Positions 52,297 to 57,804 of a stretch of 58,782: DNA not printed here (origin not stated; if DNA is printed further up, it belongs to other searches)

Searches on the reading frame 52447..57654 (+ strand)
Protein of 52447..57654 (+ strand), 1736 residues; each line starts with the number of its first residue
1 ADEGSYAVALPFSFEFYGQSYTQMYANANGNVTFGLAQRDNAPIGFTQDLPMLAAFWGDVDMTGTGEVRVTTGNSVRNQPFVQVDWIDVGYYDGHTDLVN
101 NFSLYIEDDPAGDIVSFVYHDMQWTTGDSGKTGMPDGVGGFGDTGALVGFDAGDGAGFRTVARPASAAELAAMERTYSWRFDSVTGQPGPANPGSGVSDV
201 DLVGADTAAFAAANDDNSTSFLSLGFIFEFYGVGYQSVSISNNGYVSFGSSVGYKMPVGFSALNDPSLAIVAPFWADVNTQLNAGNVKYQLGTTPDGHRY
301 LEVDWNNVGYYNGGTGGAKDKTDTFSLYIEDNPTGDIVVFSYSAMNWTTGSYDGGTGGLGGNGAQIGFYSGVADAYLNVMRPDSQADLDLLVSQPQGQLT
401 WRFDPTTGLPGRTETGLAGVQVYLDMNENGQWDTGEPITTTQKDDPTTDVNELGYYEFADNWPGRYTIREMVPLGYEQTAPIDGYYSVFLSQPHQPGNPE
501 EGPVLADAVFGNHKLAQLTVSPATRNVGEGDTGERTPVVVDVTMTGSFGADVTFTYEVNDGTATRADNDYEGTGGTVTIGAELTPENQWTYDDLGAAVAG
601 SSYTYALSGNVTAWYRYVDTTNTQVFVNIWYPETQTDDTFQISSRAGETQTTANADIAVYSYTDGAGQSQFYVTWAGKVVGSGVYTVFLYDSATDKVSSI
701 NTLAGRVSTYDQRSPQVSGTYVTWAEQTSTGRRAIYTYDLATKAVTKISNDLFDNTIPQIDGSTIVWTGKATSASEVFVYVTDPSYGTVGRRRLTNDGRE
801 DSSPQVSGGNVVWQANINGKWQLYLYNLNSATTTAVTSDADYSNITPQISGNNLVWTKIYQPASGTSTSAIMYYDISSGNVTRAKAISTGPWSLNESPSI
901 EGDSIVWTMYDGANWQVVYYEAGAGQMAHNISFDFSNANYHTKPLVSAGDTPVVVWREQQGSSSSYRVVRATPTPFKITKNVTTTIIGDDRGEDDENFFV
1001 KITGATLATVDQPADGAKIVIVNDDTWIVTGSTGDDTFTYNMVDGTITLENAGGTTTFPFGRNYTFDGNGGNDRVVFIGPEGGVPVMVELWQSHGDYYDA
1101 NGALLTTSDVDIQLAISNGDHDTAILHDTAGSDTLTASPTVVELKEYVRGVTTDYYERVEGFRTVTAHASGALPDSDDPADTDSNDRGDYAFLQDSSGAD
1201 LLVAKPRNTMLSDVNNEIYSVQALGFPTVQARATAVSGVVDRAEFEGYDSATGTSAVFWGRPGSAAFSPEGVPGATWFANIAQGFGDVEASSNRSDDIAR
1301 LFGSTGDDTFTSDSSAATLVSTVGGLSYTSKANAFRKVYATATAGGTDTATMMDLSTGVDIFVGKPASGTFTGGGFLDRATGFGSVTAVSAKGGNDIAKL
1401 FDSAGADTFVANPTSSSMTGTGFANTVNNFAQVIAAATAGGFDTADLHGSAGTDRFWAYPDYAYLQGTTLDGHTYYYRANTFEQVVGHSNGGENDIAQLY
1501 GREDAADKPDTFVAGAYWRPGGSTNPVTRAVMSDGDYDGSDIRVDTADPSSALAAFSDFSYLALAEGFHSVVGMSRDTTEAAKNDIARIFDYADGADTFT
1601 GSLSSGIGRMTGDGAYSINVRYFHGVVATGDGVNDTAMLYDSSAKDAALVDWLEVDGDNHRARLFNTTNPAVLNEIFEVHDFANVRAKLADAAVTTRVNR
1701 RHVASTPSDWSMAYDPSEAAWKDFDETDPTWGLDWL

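Call 34: search_protein_families(library=pfam, proteins=[window:52447-57654:+], max_evalue=0.001)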
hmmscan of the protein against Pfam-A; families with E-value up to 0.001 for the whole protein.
window:52447-57654:+ (1736 aa): 3 families
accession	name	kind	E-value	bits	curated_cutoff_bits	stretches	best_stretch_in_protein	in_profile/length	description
PF06119.19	NIDO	-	6e-31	108.3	25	2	237-380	2-158/186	Nidogen-like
PF03160.20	Calx-beta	-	1.6e-05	25.3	27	0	520-579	10-65/119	Calx-beta domain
PF17210.9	SdrD_B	-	0.00013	22.5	29.7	1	399-481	6-75/112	SdrD B-like domain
